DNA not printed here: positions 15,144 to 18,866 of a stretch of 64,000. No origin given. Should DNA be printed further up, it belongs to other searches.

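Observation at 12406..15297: PHP phosphoesterase fused to a Rad50/SMC-like coiled-coil ATPase: a possible single-chain SbcCD analogue, translationally coupled to the methyltransferase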

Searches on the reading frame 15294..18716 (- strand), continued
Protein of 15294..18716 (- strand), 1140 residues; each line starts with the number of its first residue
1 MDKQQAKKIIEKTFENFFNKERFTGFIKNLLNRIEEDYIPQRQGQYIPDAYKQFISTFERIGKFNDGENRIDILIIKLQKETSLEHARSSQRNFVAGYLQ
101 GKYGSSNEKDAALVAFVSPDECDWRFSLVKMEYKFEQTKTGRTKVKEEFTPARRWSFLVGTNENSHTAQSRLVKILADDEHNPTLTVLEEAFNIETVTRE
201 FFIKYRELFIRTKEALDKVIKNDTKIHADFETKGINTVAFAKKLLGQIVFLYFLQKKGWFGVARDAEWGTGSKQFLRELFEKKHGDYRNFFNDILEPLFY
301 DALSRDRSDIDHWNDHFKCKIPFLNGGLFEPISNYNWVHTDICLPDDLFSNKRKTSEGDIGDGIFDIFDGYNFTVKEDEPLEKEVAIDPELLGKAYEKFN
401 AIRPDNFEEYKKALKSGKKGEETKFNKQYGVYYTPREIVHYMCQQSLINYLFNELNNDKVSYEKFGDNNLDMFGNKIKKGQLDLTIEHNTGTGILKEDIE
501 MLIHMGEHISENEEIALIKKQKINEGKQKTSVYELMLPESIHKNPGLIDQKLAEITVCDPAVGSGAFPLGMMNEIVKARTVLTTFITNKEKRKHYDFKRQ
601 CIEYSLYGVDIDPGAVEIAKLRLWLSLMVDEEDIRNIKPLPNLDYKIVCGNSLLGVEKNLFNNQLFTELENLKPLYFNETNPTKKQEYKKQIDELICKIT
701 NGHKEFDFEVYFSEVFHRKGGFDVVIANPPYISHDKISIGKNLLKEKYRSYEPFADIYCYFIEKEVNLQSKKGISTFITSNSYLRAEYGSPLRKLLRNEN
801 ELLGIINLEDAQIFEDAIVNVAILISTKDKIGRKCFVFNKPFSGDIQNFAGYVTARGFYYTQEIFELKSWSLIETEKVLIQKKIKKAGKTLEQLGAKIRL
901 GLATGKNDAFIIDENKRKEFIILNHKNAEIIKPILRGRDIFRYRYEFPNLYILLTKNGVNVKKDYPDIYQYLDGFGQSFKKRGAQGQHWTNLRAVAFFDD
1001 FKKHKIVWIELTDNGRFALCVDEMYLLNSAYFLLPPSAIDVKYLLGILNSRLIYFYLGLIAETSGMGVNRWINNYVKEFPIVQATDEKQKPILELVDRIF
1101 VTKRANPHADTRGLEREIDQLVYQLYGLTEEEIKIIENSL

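Call 90: search_solved_structures(query=window:15297-18716:-, max_evalue=0.001)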
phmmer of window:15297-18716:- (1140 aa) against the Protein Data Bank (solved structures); distinct sequences matched with E-value up to 0.001: 3.
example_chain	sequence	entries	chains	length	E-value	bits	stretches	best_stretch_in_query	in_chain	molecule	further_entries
8cxz_A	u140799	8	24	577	2.8e-12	48.6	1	721-1086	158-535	Site-specific DNA-methyltransferase (adenine-specific)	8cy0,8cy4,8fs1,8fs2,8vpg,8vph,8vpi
7lni_A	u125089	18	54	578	3.7e-12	48.2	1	721-1086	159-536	Site-specific DNA-methyltransferase (adenine-specific)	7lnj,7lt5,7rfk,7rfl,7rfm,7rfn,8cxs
7qw5_A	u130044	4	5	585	1e-11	46.8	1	722-828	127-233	Modification methylase BseCI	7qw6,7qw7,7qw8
